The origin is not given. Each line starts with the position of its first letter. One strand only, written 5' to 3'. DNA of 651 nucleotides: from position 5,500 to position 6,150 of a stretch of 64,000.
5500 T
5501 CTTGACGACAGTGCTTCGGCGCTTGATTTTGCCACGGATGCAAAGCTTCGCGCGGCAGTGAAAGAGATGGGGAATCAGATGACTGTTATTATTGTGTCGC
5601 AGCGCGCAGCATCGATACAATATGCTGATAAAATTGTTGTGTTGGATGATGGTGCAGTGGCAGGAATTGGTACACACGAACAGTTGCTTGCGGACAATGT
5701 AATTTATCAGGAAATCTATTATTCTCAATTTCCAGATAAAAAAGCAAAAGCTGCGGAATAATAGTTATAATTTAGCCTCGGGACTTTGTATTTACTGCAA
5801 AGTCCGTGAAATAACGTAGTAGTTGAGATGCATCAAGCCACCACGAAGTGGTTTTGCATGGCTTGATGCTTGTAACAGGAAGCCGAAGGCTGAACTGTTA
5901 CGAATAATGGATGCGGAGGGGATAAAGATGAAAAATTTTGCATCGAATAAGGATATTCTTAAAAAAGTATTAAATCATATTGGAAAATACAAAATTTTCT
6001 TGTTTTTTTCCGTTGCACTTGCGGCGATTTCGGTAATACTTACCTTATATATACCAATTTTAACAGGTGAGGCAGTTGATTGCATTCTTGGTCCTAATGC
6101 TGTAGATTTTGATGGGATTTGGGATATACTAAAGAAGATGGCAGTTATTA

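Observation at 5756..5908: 139-bp three-hairpin element inserted between the two genes of a heterodimeric ABC exporter; the empty site can be reconstructed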

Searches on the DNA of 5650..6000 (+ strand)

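Call 5: search_dna_similar(query=window:5740-5940:+, collection=plasmids, mode=distant)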
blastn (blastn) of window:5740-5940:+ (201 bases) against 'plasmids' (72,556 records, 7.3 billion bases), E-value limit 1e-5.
No match.
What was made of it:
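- Tried and rejected: Plasmid blastn: a search with the junction region found nothing (call 5).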

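Call 6: search_rna_families(source=window, start=5650, end=6000, threshold=evalue, max_evalue=10, show_alignments=3)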
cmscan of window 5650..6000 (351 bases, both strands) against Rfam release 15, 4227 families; matches with E-value up to 10: 4.
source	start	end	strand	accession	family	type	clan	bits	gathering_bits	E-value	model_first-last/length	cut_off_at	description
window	5770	5875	+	RF03155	TD-1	Cis-reg;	CL00124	16.1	64.5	3.1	1-120/120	no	TD-1 RNA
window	5704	5814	-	RF01443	S_pombe_snR91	Gene; snRNA; snoRNA; HACA-box;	-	15.6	50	3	1-144/144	no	small nucleolar RNA snR91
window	5920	5959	+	RF01526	ceN106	Gene; snRNA; snoRNA; CD-box;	-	12.8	60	9.2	1-77/77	no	C. elegans snoRNA ceN106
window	5708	5867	-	RF01673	PhrS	Gene; sRNA;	-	9.9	37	3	1-212/212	no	PhrS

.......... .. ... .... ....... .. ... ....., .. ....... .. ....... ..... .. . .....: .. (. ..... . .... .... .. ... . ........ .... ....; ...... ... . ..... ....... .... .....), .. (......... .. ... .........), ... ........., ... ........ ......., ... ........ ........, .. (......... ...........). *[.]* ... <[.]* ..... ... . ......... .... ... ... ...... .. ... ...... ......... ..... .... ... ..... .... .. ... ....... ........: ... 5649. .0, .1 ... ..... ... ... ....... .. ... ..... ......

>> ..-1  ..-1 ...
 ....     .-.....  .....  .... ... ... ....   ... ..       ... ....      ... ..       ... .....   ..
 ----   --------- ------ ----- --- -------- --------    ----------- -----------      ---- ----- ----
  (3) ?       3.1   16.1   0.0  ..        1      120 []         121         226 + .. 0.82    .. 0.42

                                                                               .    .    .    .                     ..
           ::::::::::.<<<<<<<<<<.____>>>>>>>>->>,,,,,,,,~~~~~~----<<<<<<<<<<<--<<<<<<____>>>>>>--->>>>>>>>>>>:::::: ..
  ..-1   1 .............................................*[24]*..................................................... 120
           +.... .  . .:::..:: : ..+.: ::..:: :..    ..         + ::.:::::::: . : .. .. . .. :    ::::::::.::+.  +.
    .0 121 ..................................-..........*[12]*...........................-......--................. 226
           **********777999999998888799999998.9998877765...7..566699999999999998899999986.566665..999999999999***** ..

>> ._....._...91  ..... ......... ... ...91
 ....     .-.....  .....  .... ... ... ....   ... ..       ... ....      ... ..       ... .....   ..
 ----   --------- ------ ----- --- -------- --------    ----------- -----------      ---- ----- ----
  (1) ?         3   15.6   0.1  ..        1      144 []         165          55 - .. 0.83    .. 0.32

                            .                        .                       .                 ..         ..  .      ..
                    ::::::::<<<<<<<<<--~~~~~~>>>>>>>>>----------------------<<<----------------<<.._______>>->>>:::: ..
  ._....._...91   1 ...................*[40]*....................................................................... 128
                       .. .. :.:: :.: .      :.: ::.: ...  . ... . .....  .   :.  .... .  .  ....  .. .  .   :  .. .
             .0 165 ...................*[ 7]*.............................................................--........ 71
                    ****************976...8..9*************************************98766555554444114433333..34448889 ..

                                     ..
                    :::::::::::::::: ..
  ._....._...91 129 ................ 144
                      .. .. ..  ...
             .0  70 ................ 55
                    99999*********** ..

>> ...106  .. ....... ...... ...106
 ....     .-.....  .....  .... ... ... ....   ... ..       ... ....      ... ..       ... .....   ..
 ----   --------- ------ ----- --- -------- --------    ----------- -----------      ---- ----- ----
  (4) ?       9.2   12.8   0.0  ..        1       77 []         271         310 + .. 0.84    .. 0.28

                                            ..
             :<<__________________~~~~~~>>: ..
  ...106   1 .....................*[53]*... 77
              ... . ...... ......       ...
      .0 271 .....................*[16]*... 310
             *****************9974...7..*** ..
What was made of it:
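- On Any Rfam 15 RNA family: The best hit on the element is TD-1 at 16.1 bits against 64.5 (call 6).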

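Call 43: build_rna_model(alignment_id=A4, structure=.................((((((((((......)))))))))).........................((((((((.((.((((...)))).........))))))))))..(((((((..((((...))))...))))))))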
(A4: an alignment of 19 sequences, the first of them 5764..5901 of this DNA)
Model R1 built from alignment A4 (19 sequences, 142 columns); structure: as given.
model positions 137; base pairs 35; branch points 2; effective number of sequences 1.28; information 0.59 bits per position. Calibrated on 0.2 Mb of random sequence (short: E-values are rough).
structure used (alignment columns):
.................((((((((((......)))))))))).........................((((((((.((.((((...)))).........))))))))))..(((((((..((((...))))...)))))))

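Call 44: search_with_rna_model(model_id=R1, source=window, filters=off, max_evalue=1)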
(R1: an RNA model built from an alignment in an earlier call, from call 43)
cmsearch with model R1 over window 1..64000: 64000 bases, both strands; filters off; matches with E-value up to 1: 11.
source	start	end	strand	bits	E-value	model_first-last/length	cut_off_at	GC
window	5764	5901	+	153.6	4.1e-40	1-137/137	no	0.43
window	29930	30062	+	122.2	1.4e-31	1-137/137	no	0.4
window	29945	29969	-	17.6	0.0033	17-41/137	no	0.48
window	55467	55620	+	16.6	0.0062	1-137/137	no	0.44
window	5816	5901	-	14.9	0.018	1-137/137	no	0.48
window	5712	5815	-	13.1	0.055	1-137/137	no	0.32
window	27606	27746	+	12.8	0.067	1-137/137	no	0.38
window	19550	19675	+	10.4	0.3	1-137/137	no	0.35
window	4903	5047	+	10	0.39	1-137/137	no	0.41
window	26445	26545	+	9.6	0.49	1-137/137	no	0.32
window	29975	30091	-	9.4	0.56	1-137/137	no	0.38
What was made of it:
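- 5764..5901 (+): Type-A MITE copy, 138 bp, non-coding, sense to the operon. Covariance model R1 gives 153.6 bits, E = 4e-40, full length (call 44).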

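Call 62: search_with_rna_model(model_id=R1, sources=[window, L010, L011, L012, L013, L014, L015, L016, L017, L018, L019, L020, L021, L022, L023, L024, L025, L027, L028, L029, L030, L031, L032, L033, L034, L036, L037, L038, L039, L040, L041, L042, L043, L044, L045, L046, L047, L048, L049, L050, L051, L052, L053, L054, L055, L056, L057, L058, L059, L060, L061, L062, L063, L064, L065, L066, L067, L068, L069, L070, L071, L072, L073, L074, L075, L076, L077, L078, L079, L080, L081, L082, L083, L084, L085, L086, L087, L088, L089, L090, L091, L092, L093, L094, L095, L096, L097, L098, L099, L100, L101, L102, L103, L104, L105, L106, L107, L108, L109, L110], max_evalue=0.00001, make_alignment=true)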
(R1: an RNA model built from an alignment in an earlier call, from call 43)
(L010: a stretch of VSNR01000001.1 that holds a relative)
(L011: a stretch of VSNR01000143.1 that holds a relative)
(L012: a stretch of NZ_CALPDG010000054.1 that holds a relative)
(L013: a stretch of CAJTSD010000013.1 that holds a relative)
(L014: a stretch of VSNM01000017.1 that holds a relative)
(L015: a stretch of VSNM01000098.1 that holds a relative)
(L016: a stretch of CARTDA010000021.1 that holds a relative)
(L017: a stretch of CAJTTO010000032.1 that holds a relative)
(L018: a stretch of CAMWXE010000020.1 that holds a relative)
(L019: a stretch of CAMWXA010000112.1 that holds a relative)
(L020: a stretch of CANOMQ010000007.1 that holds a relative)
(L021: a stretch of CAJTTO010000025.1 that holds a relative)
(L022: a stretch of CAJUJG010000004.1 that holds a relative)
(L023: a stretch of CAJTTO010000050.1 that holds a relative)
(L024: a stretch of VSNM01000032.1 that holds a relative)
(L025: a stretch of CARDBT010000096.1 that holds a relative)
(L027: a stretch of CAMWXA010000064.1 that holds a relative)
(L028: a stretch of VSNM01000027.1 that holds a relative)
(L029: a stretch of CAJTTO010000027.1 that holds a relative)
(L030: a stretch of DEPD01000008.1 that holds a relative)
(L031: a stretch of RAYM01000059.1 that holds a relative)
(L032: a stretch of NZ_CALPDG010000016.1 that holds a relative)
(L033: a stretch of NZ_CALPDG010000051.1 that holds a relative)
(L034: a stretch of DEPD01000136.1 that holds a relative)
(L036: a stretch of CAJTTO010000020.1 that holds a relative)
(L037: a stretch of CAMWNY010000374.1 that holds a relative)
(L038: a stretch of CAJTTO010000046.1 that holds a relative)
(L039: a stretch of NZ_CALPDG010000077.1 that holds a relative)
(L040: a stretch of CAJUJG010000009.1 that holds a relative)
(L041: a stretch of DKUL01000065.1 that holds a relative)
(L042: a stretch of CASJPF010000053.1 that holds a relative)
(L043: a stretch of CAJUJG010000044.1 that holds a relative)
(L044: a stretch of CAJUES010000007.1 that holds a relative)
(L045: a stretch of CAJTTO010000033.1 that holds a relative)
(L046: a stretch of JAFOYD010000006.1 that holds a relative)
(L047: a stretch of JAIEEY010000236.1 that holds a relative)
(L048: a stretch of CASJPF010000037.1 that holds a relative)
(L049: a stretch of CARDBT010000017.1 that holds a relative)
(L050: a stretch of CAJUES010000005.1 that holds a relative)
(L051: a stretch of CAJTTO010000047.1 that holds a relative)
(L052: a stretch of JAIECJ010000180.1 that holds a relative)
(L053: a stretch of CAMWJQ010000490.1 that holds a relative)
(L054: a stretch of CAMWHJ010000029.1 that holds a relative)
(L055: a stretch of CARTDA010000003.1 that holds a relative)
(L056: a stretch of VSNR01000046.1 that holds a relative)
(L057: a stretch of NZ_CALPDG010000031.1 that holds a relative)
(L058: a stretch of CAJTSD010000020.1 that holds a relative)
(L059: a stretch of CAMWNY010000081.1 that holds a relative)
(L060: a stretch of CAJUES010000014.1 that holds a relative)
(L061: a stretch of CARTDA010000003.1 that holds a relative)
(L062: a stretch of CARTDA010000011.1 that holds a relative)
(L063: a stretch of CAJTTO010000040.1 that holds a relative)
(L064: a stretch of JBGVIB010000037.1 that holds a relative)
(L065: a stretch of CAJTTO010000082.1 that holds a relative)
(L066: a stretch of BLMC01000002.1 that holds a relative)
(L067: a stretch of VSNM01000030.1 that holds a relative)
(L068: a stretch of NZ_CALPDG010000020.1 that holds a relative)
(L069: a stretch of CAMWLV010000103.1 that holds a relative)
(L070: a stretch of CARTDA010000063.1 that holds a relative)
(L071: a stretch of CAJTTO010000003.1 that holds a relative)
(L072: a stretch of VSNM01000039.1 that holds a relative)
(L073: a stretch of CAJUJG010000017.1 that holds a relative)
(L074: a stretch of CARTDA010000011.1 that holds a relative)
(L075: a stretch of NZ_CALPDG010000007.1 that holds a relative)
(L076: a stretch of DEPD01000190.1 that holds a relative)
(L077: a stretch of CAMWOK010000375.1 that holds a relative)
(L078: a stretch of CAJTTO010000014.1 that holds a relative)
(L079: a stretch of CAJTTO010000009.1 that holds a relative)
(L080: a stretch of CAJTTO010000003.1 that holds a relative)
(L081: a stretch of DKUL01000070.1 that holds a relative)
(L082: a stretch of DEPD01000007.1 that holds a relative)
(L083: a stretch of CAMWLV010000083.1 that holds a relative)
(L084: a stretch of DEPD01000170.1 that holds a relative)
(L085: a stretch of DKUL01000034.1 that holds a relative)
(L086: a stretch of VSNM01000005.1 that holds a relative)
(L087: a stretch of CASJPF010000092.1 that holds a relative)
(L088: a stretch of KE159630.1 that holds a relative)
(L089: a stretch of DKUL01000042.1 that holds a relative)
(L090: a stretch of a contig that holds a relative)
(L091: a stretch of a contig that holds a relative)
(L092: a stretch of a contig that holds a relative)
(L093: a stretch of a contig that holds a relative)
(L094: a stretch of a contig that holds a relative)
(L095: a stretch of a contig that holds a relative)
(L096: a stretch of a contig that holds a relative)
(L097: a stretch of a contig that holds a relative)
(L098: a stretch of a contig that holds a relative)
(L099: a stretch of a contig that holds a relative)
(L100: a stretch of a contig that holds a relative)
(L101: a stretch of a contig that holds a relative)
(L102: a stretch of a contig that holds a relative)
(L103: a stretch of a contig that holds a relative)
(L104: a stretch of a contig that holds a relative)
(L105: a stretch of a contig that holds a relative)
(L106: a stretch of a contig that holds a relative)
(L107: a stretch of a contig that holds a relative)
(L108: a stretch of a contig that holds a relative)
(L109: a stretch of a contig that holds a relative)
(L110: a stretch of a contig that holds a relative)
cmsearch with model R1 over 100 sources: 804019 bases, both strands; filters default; matches with E-value up to 0.00001: 126.
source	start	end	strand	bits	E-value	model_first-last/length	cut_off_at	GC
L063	3576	3712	+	165.8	2.6e-42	1-137/137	no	0.49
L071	4568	4704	-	165.5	3.1e-42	1-137/137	no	0.5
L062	5103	5240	+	165.5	3.1e-42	1-137/137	no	0.49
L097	493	629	-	165.5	3.2e-42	1-137/137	no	0.48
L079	5220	5356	+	165.2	3.8e-42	1-137/137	no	0.49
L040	6936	7072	-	165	4.3e-42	1-137/137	no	0.49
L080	437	573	-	164.9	4.6e-42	1-137/137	no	0.47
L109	5817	5953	+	164.9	4.6e-42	1-137/137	no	0.48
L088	6130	6266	+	164.9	4.7e-42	1-137/137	no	0.48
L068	4775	4911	-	164.7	5.1e-42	1-137/137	no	0.48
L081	3445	3581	+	164.6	5.5e-42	1-137/137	no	0.5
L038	213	349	+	164.1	7.5e-42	1-137/137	no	0.48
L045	1234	1370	-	164.1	7.5e-42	1-137/137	no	0.48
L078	5542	5678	+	164.1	7.5e-42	1-137/137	no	0.48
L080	3033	3169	+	164.1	7.5e-42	1-137/137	no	0.48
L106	2129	2265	+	163.8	9.2e-42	1-137/137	no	0.48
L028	428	565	-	163.7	9.8e-42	1-137/137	no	0.5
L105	2147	2283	-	163.5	1.1e-41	1-137/137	no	0.5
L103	1745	1881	-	163.2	1.4e-41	1-137/137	no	0.48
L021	5868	6004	-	163.1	1.5e-41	1-137/137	no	0.5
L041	2624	2760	-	162.3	2.3e-41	1-137/137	no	0.5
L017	5324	5460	-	162.1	2.7e-41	1-137/137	no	0.49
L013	3832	3968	-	162.1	2.7e-41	1-137/137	no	0.49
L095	1954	2090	+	161.7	3.5e-41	1-137/137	no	0.48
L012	886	1022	+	160.9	5.6e-41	1-137/137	no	0.5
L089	6664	6800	+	160.9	5.6e-41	1-137/137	no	0.47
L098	2418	2554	-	160.9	5.7e-41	1-137/137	no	0.47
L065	3213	3349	+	160.3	8.4e-41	1-137/137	no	0.48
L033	4040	4176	+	160.3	8.4e-41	1-137/137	no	0.48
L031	1217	1352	+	160.2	8.6e-41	1-137/137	no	0.5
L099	5780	5916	+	160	1e-40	1-137/137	no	0.48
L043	2096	2231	+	159.6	1.2e-40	1-137/137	no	0.5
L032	142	278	-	159.5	1.4e-40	1-137/137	no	0.48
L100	2785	2922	+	159.2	1.6e-40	1-137/137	no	0.52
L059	1162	1298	+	159.1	1.7e-40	1-137/137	no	0.48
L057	7586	7722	+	159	1.9e-40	1-137/137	no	0.48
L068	865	1001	-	158.3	2.8e-40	1-137/137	no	0.5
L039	3981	4117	+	158.3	2.9e-40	1-137/137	no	0.49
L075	282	418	+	157.8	3.8e-40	1-137/137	no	0.49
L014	3668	3804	+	156.5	8.7e-40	1-137/137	no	0.5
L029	7193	7329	+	156.5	9e-40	1-137/137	no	0.51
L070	5519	5656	+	156.1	1.1e-39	1-137/137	no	0.49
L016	7428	7564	+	155.4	1.7e-39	1-137/137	no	0.51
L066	3556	3692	+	155.1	2.1e-39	1-137/137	no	0.47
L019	3236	3373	-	154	4.3e-39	1-137/137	no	0.47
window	5764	5901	+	153.7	5.1e-39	1-137/137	no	0.43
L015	1835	1972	-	153.6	5.4e-39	1-137/137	no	0.51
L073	1190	1326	+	152.3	1.2e-38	1-137/137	no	0.5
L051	4083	4219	+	151.3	2.3e-38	1-137/137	no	0.49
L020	7622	7759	+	150.5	3.7e-38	1-137/137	no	0.49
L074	6750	6885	+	150.1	4.8e-38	1-137/137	no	0.51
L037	1275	1411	-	150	5.2e-38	1-137/137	no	0.49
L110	1877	2013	-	149.8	5.9e-38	1-137/137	no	0.5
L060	549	688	+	149.3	7.6e-38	1-137/137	no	0.54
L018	2245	2384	+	149.3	8e-38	1-137/137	no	0.54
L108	677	812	-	147.2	2.9e-37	1-137/137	no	0.46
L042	6292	6429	-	147.1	3.1e-37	1-137/137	no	0.43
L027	1520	1659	-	146.9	3.6e-37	1-137/137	no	0.52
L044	1274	1413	+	145.7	7.6e-37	1-137/137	no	0.54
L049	3950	4088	-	144.4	1.7e-36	1-137/137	no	0.5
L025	1907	2046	+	144.1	2e-36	1-137/137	no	0.56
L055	2934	3072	-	144.1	2.1e-36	1-137/137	no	0.5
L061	2808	2945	-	143.7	2.6e-36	1-137/137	no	0.51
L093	4224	4360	-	143.7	2.7e-36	1-137/137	no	0.53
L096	6557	6695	-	143.3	3.4e-36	1-137/137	no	0.5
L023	808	945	-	140.7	1.7e-35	1-137/137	no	0.54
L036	4232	4364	+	139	4.9e-35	1-137/137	no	0.46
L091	3414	3548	+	136.8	1.9e-34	1-137/137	no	0.53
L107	4157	4291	+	135.4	4.5e-34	1-137/137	no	0.5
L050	3417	3557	+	133.7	1.4e-33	1-137/137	no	0.53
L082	3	126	+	133.6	1.4e-33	14-137/137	no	0.47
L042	2205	2341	+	132.1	3.7e-33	1-137/137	no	0.43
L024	2593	2727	-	130.9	7.8e-33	1-137/137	no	0.5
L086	7825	7959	+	130.1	1.3e-32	1-137/137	no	0.49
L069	6463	6595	+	130.1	1.3e-32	1-137/137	no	0.51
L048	2557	2691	-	127.9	5.1e-32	1-137/137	no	0.45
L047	511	643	-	127.7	5.7e-32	1-137/137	no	0.5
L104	3331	3466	+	127.4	6.9e-32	1-137/137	no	0.49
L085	5011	5144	-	126.9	9.2e-32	1-137/137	no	0.41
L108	2630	2762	+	124.8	3.4e-31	1-137/137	no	0.4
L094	5895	6027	-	124.5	4.1e-31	1-137/137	no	0.4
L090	3423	3555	-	124.5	4.2e-31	1-137/137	no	0.41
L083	6174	6306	-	124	5.6e-31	1-137/137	no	0.4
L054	6940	7073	+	122.9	1.1e-30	1-137/137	no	0.37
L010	6126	6258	-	122.3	1.7e-30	1-137/137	no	0.43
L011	611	743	+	122.1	1.9e-30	1-137/137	no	0.37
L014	5685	5817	-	121.7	2.5e-30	1-137/137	no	0.41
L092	5474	5606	-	120.8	4.2e-30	1-137/137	no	0.4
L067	6434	6566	-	120.7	4.6e-30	1-137/137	no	0.4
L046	706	838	-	120.5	5.2e-30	1-137/137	no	0.42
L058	948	1080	-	119.5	9.6e-30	1-137/137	no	0.39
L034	5261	5393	-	119.3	1.1e-29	1-137/137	no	0.39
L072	4177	4310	-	119.2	1.1e-29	1-137/137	no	0.41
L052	3401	3536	-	119.2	1.2e-29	1-137/137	no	0.47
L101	737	869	-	119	1.3e-29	1-137/137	no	0.39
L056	3059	3191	-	116.6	5.9e-29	1-137/137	no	0.45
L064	3573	3705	-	116.3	7.2e-29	1-137/137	no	0.44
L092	5754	5894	-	115.2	1.4e-28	1-137/137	no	0.5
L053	1977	2112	-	114.5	2.1e-28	1-137/137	no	0.45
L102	1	108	-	105.7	5.2e-26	1-107/137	3'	0.45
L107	1200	1335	-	105.5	6.2e-26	1-137/137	no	0.44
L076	7120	7227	+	104.7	9.8e-26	1-137/137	no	0.46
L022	678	792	-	100.3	1.5e-24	1-137/137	no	0.49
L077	1361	1485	+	97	1.2e-23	1-137/137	no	0.5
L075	4445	4586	-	96.1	2.2e-23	1-137/137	no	0.46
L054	5022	5154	+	95.8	2.6e-23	1-137/137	no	0.41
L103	5077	5222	+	93.7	9.8e-23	1-137/137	no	0.45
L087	7756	7888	-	87.2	5.5e-21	1-137/137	no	0.37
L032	4431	4572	+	85.6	1.5e-20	1-137/137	no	0.46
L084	2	131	+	83.9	4.3e-20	1-137/137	no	0.37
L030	4619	4719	+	76.1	5.5e-18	1-102/137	3'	0.42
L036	2352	2507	-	71.6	9.2e-17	1-137/137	no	0.4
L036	6323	6455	-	70.6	1.8e-16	1-137/137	no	0.41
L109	2336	2481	+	56.9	9e-13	1-137/137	no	0.51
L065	1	53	-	56.8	1e-12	1-53/137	3'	0.45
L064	1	114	+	56.1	1.5e-12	21-137/137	5'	0.41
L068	7005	7148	-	50.3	5.6e-11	1-137/137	no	0.53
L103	3943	4089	-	49.2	1.1e-10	1-137/137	no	0.41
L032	1369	1512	+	43.4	4.1e-09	1-137/137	no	0.47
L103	1882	1984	-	41.7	1.2e-08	1-137/137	no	0.35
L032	5973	6119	-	41.1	1.8e-08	1-137/137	no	0.52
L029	7337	7483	+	39.9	3.8e-08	1-137/137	no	0.36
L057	3725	3807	+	38.7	8e-08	1-137/137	no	0.36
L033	989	1084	+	35.8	4.8e-07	1-137/137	no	0.41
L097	4485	4598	-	34.4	1.2e-06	1-137/137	no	0.38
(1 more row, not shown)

Alignment A7: 126 matches aligned to the model, 249 columns, each read 5' to 3' on its own strand. Consensus structure (alignment columns), stored with it:
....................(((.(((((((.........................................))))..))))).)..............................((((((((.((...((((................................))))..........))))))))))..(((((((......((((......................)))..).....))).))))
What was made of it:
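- On MITE (miniature inverted-repeat transposable element): 126 covariance-model hits in 0.8 Mb (call 62).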
